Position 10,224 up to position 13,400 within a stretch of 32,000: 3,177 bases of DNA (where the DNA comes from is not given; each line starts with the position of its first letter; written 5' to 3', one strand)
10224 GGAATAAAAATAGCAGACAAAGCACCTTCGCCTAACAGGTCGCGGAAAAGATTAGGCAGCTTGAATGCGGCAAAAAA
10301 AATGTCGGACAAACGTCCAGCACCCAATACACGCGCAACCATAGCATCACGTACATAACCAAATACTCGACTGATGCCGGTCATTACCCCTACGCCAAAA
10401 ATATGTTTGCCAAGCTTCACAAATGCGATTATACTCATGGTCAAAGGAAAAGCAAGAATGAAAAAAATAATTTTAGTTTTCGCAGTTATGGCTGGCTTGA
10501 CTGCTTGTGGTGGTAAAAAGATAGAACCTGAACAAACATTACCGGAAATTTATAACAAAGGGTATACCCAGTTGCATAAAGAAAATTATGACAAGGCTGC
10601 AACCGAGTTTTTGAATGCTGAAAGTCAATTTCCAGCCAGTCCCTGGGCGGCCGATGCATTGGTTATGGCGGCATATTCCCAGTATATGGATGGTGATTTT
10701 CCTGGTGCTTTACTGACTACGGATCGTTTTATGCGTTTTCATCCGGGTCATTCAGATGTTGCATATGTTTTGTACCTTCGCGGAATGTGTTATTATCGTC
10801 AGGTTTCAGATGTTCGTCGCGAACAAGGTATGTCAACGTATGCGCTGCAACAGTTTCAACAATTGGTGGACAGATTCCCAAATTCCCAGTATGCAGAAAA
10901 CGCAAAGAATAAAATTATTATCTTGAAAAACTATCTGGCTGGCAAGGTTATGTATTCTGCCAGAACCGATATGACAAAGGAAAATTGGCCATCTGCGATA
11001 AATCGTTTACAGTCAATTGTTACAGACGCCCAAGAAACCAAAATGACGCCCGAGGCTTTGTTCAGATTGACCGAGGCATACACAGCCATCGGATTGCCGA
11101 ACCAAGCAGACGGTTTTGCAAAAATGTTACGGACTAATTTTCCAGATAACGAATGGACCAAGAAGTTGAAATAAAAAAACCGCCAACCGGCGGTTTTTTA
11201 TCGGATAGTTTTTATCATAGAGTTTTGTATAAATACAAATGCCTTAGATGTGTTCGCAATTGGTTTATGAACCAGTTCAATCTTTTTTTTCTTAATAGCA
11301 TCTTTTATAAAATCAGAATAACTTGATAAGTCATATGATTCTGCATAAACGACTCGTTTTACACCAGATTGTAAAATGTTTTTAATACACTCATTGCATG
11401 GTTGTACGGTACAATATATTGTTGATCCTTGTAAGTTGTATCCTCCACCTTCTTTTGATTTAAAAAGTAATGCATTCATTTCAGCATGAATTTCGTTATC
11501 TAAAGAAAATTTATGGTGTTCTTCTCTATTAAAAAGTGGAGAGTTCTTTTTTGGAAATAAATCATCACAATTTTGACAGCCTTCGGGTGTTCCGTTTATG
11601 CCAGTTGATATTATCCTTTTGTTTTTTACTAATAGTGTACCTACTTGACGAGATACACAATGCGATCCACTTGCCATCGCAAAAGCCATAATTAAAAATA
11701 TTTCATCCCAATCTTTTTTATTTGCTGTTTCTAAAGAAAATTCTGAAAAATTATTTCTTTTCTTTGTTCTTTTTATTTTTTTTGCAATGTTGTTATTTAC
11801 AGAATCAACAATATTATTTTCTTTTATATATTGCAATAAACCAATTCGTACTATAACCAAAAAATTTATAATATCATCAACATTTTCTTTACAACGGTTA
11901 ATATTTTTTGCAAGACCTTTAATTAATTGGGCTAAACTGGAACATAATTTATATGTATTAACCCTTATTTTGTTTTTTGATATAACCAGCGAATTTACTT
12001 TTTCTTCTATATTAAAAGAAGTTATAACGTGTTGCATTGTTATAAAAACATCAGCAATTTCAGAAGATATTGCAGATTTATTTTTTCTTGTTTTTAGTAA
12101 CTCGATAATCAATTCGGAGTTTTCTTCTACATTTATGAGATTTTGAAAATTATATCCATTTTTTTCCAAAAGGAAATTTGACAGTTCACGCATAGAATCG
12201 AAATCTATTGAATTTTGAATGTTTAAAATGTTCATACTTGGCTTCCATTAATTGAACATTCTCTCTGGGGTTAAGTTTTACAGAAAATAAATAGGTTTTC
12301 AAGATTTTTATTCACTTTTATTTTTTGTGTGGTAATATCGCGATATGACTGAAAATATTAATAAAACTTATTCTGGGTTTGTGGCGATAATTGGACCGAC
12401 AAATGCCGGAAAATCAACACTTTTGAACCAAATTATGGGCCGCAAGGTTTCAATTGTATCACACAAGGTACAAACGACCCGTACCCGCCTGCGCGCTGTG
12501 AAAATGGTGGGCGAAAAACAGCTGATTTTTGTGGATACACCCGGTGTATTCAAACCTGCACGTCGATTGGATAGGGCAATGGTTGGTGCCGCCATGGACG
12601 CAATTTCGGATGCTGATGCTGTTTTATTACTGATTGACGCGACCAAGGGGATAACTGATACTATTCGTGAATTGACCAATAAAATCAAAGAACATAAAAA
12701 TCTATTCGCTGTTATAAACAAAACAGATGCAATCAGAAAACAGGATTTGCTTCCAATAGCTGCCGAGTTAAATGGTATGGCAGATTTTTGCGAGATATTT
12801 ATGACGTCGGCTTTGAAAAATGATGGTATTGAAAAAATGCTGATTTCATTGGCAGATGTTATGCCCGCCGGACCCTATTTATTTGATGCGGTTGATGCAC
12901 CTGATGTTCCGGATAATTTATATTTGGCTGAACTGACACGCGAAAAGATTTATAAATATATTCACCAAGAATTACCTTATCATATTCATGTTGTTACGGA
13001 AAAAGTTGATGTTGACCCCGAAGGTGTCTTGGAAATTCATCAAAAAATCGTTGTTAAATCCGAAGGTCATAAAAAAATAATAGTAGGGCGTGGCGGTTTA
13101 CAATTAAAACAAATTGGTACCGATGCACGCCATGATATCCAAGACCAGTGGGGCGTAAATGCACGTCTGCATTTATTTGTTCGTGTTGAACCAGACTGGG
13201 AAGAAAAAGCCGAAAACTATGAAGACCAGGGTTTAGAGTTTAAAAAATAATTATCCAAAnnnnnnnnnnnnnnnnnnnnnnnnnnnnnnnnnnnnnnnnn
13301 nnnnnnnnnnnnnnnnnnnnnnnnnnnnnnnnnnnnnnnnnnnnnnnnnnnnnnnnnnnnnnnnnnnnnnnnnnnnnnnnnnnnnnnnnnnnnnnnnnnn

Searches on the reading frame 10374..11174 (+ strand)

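Call 19: search_protein_families(library=pfam, proteins=[window:10374-11174:+], max_evalue=0.001)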
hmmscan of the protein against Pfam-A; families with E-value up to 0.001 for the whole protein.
window:10374-11174:+ (266 aa): 7 families
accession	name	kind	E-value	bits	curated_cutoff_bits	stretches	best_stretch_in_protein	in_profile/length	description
PF13525.12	YfiO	-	4.1e-51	174.1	25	1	55-247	4-199/203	Outer membrane lipoprotein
PF13512.12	TPR_18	-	1.4e-22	80.9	21.9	1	50-180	4-144/145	Tetratricopeptide repeat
PF13174.12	TPR_6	-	3.3e-14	52.9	26.3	1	131-171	1-33/33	Tetratricopeptide repeat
PF09976.15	TPR_21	-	7.5e-06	26.2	25.5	0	141-238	43-125/193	Tetratricopeptide repeat-like domain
PF13432.12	TPR_16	-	2.2e-05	25.3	32.7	0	60-113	1-51/65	Tetratricopeptide repeat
PF07719.23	TPR_2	-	4.2e-05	23.8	27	0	60-87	5-32/34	Tetratricopeptide repeat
PF13428.12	TPR_14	-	0.00026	21.8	23.5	0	68-96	13-41/44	Tetratricopeptide repeat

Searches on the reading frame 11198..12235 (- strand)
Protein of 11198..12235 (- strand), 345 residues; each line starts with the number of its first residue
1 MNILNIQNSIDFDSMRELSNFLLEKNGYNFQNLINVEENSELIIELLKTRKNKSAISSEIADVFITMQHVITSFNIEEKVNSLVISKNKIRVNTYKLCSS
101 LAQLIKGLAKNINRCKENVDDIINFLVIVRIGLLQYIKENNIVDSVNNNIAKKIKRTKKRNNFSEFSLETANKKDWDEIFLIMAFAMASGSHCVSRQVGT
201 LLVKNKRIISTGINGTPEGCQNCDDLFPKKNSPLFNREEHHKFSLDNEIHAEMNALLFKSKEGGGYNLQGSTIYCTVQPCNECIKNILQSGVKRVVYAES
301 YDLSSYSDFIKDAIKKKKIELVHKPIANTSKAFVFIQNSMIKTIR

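Call 20: search_protein_families(library=pfam, proteins=[window:11198-12235:-], max_evalue=0.001)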
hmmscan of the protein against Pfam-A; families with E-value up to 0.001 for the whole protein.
window:11198-12235:- (345 aa): 2 families
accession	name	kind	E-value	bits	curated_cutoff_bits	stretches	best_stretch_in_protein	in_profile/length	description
PF00383.29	dCMP_cyt_deam_1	-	3.6e-23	81.8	25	1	175-298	2-101/102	Cytidine and deoxycytidylate deaminase zinc-binding region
PF14437.12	MafB19-deam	-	2.8e-15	56.9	27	1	175-303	2-105/142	MafB19-like deaminase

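Call 66: search_protein_families(library=ncbifam, proteins=[window:11198-12235:-], max_evalue=0.00001)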
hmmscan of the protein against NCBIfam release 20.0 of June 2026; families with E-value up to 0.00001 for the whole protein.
window:11198-12235:- (345 aa): 3 families
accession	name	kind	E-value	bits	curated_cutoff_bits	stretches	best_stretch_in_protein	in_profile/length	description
NF041025.1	antiphage_deaminase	equivalog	1e-28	100.4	400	2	249-318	338-406/437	anti-phage dCTP deaminase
TIGR02571.1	ComEB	equivalog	9.2e-23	80.9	219.45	1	175-324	4-143/151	ComE operon protein 2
NF008113.2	PRK10860.1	equivalog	6.2e-07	29.4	150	0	246-300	52-106/165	tRNA adenosine(34) deaminase TadA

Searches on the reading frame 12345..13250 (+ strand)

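Call 20: search_protein_families(library=pfam, proteins=[window:12345-13250:+], max_evalue=0.001)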
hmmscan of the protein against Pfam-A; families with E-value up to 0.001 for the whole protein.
window:12345-13250:+ (301 aa): 10 families
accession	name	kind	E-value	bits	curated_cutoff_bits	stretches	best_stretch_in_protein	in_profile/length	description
PF01926.29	MMR_HSR1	-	5.6e-24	84.9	21.9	1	13-126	2-113/113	50S ribosome-binding GTPase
PF00009.33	GTP_EFTU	-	1.4e-13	51.3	26.5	1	13-174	6-187/188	Elongation factor Tu GTP binding domain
PF00350.29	Dynamin_N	-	2.6e-12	47.5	27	2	13-46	1-34/168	Dynamin family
PF02421.24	FeoB_N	-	3.2e-11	43.4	27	1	13-166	3-153/156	Ferrous iron transport protein B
PF07650.23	KH_2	-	1.8e-10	40.9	22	1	209-285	1-77/78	KH domain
PF10662.15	PduV-EutP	-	2.7e-10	40.6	21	1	13-167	4-139/143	Ethanolamine utilisation - propanediol utilisation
PF03193.22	RsgA_GTPase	-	1.2e-07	32.1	30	1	11-68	107-168/174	RsgA GTPase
PF04548.22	AIG1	-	7.5e-07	29.1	27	1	15-116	5-109/212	AIG1 family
PF02492.25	cobW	-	0.00027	21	20.7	0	54-135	79-161/180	CobW/HypB/UreG, nucleotide-binding domain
PF19993.5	DO-GTPase2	-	0.00028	21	27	0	12-28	2-18/226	Double-GTPase 2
